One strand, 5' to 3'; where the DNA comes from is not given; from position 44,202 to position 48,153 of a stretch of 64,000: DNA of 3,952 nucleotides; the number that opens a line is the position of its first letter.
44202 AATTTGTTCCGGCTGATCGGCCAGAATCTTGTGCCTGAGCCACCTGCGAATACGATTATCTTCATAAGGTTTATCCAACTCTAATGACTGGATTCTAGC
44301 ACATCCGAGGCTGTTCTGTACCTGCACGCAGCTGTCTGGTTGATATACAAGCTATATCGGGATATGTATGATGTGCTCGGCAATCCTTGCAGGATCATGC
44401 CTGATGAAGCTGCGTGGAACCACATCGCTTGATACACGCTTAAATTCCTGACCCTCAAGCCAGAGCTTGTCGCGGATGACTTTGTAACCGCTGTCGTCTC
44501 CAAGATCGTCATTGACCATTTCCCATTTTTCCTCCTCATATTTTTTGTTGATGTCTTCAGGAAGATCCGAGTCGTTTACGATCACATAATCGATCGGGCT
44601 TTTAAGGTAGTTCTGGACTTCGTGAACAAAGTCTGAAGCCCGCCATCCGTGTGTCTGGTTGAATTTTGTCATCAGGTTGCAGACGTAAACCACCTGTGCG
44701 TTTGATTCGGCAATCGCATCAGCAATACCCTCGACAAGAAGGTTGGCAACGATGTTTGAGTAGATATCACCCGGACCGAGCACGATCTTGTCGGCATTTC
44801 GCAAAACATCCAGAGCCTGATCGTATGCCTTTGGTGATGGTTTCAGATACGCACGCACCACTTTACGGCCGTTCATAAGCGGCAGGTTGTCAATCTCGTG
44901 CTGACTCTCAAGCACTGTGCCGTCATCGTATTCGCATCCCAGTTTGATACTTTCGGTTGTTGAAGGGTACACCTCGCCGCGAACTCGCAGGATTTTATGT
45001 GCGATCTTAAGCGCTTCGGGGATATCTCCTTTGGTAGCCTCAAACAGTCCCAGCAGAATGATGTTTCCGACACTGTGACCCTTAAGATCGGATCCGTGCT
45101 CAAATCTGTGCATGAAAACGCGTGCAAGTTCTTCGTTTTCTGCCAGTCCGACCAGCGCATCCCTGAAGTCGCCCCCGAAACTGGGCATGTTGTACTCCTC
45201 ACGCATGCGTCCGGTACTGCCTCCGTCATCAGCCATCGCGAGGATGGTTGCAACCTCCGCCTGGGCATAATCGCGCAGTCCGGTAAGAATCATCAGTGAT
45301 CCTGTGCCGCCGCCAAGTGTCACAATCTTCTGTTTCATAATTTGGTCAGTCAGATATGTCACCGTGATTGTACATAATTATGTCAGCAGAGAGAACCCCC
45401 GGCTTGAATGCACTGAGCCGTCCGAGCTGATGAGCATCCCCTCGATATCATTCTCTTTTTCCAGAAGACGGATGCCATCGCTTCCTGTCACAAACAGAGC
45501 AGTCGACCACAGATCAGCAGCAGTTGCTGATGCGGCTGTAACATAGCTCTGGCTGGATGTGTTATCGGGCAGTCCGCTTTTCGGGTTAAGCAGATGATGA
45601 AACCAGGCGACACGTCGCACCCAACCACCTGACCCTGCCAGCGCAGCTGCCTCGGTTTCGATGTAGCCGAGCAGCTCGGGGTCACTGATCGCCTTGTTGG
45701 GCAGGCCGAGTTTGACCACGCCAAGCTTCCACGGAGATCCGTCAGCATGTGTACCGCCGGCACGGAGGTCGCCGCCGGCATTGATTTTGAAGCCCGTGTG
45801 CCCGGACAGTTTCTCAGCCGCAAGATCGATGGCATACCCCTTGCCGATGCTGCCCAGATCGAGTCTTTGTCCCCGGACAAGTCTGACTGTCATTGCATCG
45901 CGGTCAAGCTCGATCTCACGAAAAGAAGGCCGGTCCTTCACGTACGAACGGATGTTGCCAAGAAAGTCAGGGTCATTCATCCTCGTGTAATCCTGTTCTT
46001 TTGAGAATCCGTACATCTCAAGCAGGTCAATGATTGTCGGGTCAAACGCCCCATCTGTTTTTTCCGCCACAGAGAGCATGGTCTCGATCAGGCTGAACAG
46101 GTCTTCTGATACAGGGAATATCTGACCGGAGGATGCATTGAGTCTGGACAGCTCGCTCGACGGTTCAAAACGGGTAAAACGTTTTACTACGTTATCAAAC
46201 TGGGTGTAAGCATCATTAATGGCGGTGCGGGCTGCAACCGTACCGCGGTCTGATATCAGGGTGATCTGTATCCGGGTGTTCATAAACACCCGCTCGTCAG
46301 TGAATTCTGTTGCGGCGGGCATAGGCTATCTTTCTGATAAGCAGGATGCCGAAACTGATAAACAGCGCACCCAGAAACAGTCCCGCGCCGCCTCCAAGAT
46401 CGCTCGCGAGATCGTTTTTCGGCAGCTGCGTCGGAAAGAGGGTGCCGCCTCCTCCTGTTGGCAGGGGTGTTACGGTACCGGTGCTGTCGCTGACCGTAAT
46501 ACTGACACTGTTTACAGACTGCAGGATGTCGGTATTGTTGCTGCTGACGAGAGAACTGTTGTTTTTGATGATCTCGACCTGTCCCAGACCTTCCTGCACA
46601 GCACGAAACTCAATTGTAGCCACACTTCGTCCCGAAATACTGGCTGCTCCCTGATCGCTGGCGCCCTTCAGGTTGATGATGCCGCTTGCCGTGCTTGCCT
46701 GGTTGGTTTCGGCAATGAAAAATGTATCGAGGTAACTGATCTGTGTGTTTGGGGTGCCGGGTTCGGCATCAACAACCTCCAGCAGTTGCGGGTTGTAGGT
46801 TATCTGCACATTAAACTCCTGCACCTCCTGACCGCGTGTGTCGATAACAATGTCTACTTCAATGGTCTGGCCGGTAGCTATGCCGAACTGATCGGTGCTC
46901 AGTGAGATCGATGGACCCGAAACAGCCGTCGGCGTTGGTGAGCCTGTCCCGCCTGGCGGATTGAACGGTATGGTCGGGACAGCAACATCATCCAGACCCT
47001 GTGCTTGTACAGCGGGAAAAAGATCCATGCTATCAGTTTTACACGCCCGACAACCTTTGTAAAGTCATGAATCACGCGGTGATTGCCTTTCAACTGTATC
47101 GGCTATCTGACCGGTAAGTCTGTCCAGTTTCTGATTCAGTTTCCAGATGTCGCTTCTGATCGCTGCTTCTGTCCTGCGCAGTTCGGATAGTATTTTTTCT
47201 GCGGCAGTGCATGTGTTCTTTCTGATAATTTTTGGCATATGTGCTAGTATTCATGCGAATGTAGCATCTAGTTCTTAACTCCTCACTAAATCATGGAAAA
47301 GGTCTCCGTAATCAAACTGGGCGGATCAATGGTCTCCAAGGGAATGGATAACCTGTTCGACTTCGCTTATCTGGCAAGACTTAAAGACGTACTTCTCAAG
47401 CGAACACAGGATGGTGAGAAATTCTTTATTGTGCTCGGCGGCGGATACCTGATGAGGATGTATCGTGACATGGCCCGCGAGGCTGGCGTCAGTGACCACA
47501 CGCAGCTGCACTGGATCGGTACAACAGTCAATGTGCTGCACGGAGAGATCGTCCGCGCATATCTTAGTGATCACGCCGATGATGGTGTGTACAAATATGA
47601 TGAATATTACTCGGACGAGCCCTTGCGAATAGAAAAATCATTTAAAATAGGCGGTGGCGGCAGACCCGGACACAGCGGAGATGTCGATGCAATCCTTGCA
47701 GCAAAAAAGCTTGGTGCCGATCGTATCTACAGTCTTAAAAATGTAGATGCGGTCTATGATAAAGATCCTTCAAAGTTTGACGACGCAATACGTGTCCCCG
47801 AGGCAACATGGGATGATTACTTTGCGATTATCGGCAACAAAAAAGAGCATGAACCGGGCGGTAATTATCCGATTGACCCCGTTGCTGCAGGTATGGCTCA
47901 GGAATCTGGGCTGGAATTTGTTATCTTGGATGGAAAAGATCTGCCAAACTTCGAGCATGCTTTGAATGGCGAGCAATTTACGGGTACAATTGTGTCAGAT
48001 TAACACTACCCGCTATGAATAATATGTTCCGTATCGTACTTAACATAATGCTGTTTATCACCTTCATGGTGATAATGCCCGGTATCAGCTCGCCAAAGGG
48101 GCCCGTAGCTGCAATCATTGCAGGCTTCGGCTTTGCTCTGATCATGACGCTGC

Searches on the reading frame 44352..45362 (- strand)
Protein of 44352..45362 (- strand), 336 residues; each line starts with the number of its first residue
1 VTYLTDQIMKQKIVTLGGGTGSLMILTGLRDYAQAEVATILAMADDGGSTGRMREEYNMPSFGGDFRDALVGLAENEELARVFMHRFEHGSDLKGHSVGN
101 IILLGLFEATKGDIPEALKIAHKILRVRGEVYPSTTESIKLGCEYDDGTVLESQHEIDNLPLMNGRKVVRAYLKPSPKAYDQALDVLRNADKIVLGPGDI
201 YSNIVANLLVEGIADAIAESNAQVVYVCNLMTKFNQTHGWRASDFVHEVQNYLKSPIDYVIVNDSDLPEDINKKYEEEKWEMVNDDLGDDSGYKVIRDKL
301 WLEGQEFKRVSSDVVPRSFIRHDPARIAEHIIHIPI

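Call 58: search_protein_families(library=pfam, proteins=[window:44352-45362:-], max_evalue=0.00001)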
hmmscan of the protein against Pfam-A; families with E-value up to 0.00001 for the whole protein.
window:44352-45362:- (336 aa): 1 family
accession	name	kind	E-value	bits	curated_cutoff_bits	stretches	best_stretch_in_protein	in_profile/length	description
PF01933.23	CofD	-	3e-69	233.9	30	1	13-300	1-289/290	2-phospho-L-lactate transferase CofD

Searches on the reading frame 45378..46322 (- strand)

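Call 58: search_protein_families(library=pfam, proteins=[window:45378-46322:-], max_evalue=0.00001)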
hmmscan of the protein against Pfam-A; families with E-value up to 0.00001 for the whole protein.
window:45378-46322:- (314 aa): 1 family
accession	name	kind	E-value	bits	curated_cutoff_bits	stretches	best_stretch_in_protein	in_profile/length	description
PF02424.20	ApbE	-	1.9e-53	182.1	25.6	1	14-296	1-265/266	ApbE family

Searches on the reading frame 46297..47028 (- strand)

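Call 58: search_protein_families(library=pfam, proteins=[window:46297-47028:-], max_evalue=0.00001)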
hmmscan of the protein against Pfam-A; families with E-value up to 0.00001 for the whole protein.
window:46297-47028:- (243 aa): 1 family
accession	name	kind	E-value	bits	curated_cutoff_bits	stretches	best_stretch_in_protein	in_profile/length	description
PF00963.24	Cohesin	-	1.4e-07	32.2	24.1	1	51-179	11-139/139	Cohesin domain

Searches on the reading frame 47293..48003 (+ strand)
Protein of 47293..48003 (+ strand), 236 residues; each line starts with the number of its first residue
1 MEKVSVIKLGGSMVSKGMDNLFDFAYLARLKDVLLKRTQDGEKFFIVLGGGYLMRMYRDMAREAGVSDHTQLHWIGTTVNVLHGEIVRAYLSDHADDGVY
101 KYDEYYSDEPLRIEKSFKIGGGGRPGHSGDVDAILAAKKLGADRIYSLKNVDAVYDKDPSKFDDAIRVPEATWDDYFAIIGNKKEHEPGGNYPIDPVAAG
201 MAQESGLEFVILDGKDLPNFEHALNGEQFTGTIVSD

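Call 58: search_protein_families(library=pfam, proteins=[window:47293-48003:+], max_evalue=0.00001)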
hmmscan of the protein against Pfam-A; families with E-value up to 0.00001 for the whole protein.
window:47293-48003:+ (236 aa): 1 family
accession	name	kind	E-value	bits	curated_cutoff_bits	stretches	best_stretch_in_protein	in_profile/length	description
PF00696.33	AA_kinase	-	5.6e-22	79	24.9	1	124-212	144-233/234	Amino acid kinase family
